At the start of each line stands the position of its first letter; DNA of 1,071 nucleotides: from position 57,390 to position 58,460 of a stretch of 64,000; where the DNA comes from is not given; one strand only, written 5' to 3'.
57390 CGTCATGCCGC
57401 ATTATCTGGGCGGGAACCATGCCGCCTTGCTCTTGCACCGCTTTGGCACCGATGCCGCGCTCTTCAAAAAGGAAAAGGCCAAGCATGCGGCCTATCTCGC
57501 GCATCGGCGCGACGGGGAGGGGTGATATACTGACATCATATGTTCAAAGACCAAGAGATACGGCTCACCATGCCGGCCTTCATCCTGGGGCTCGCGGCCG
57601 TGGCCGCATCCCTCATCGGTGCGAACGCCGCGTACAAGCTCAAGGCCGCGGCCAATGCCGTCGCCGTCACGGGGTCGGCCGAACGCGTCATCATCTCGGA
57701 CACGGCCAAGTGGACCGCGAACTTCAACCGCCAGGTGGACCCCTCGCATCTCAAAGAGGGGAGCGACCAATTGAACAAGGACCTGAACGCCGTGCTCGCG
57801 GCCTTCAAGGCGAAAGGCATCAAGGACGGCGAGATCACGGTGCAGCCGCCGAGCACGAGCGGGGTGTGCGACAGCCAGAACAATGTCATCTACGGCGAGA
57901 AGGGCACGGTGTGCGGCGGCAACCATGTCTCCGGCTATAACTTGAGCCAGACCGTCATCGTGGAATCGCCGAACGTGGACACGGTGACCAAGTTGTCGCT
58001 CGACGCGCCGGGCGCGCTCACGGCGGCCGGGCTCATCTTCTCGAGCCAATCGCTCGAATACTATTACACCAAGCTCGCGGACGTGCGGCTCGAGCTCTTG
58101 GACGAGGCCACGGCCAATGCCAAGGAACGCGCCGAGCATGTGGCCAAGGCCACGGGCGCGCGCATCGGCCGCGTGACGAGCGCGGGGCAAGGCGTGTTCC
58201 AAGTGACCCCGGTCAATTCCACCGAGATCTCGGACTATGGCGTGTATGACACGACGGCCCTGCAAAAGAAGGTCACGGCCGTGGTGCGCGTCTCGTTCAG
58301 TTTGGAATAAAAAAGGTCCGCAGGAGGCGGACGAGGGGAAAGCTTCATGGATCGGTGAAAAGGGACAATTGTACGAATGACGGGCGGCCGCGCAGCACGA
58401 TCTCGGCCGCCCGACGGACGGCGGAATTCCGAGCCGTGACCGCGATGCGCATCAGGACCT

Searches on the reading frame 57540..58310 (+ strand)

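Call 3: search_protein_families(library=pfam, proteins=[window:57540-58310:+], max_evalue=0.1)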
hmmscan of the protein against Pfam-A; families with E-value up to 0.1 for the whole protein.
window:57540-58310:+ (256 aa): 1 family
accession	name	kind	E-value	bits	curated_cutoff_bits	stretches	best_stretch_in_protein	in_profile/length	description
PF04402.19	SIMPL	-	3.9e-22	79.9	25.2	1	41-253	1-205/205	Protein of unknown function (DUF541)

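Call 4: search_protein_families(library=ncbifam, proteins=[window:57540-58310:+], max_evalue=0.1)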
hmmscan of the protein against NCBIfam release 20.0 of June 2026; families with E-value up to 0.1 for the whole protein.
window:57540-58310:+ (256 aa): 1 family
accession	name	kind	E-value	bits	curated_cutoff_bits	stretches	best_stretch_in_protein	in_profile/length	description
TIGR01598.1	holin_phiLC3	equivalog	0.065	13.5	39.7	0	33-118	6-76/79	phage holin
